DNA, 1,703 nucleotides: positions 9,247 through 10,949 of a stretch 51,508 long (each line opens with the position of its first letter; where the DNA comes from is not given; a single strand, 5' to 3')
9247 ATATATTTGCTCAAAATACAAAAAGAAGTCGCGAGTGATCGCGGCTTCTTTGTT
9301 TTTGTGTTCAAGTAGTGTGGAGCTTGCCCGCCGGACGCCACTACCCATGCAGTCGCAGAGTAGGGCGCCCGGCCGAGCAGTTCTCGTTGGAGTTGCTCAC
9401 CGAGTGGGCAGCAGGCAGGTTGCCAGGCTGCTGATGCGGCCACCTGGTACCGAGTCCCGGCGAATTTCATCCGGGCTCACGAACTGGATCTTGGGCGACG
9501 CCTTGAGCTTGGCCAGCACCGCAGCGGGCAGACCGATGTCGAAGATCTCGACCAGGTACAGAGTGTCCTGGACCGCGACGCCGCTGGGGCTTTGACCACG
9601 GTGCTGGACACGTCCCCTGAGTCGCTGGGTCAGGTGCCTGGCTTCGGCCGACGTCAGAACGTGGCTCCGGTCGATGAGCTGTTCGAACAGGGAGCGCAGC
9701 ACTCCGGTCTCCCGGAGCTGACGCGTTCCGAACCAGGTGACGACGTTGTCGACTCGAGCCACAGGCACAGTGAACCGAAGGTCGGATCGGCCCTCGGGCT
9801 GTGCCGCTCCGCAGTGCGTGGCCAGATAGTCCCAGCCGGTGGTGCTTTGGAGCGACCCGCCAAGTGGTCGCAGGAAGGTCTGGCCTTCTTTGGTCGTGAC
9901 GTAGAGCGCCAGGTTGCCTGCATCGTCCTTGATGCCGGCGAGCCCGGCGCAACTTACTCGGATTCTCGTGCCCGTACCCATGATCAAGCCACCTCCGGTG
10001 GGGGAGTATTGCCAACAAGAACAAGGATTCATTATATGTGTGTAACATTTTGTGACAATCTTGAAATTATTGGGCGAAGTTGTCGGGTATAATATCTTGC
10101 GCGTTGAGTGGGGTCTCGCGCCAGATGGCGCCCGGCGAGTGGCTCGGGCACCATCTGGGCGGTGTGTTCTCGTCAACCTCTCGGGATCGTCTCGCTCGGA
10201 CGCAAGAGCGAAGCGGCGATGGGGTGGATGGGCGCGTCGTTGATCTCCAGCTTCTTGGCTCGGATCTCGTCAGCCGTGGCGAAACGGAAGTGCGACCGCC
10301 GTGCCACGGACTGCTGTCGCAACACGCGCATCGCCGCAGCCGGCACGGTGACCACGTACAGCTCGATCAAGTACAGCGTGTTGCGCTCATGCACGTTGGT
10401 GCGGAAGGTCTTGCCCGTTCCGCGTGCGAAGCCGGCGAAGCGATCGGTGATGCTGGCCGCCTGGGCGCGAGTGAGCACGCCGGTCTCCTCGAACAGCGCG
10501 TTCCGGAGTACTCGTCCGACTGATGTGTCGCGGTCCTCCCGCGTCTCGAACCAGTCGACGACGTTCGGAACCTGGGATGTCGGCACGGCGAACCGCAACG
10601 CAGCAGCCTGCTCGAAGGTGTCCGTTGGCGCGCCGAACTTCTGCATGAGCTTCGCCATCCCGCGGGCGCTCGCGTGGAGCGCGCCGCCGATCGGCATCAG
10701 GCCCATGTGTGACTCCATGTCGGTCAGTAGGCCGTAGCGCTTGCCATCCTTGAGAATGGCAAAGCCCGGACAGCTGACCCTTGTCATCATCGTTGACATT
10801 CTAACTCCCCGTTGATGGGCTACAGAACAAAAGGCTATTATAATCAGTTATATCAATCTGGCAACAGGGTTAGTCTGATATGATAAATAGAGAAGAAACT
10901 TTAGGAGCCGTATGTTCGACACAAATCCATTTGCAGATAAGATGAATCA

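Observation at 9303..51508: Dispersed family of GC-rich, mostly self-contained promoter-ORF-hairpin cassettes sharing a 9-nt junction motif (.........)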

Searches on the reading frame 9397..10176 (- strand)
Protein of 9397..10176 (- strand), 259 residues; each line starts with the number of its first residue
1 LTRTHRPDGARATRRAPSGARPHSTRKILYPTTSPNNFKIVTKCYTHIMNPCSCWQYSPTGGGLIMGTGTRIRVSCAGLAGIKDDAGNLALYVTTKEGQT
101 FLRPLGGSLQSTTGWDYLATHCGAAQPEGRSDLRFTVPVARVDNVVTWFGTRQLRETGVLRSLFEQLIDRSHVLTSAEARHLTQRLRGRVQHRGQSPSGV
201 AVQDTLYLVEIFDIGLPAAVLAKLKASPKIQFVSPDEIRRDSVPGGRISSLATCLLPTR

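Call 7: search_protein_families(library=pfam, proteins=[window:9397-10176:-], max_evalue=0.01)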
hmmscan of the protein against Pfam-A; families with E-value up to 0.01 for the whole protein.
window:9397-10176:- (259 aa): 1 family
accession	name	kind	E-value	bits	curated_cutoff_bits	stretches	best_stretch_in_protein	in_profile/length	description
PF18167.6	Sa_NUDIX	-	1e-11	45.6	25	1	71-240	1-177/199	SMODS-associated NUDIX domain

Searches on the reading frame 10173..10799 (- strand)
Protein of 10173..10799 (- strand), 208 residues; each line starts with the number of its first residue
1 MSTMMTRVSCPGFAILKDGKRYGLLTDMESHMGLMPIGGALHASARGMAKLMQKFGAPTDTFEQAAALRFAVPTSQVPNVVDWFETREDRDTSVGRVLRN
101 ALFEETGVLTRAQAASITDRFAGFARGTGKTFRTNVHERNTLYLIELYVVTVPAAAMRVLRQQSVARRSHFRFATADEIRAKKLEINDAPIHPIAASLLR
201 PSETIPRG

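Call 7: search_protein_families(library=pfam, proteins=[window:10173-10799:-], max_evalue=0.01)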
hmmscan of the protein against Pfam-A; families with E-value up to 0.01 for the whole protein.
window:10173-10799:- (208 aa): 1 family
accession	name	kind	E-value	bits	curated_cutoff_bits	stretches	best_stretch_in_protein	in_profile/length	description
PF18167.6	Sa_NUDIX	-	5.1e-11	43.3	25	1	7-183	3-179/199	SMODS-associated NUDIX domain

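Call 56: find_related_loci(query=window:10173-10799:-, collection=viral_contigs, flank=8000)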
Query window:10173-10799:- (208 aa) in viral_contigs; peptide patterns used: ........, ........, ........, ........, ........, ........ (x = any residue, [..] = any of these).
10 stretches matched a pattern, but none encodes a relative of the query by tblastn (E <= 1e-3).

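Call 63: search_protein_families(library=phrogs, proteins=[window:10173-10799:-], max_evalue=0.01)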
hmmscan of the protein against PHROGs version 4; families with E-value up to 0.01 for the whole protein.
window:10173-10799:- (208 aa): 0 families

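Call 64: search_protein_families(library=padloc, proteins=[window:10173-10799:-], max_evalue=0.01)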
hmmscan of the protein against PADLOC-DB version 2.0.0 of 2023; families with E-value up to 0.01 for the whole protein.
window:10173-10799:- (208 aa): 5 families
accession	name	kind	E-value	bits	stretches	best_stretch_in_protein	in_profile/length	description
PDLC00693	Effector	-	4.6e-11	40.8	1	7-191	48-233/243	2TM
PDLC00667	Effector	-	6.7e-08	30.3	1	17-183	90-258/299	2TM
PDLC00699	Effector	-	5e-07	27.5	1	63-183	138-259/275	2TM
PDLC03809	RTasNUDIX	-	1.3e-06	26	1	31-195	62-227/234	DRT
PDLC00675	Effector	-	2.1e-06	25.8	1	36-181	100-247/276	2TM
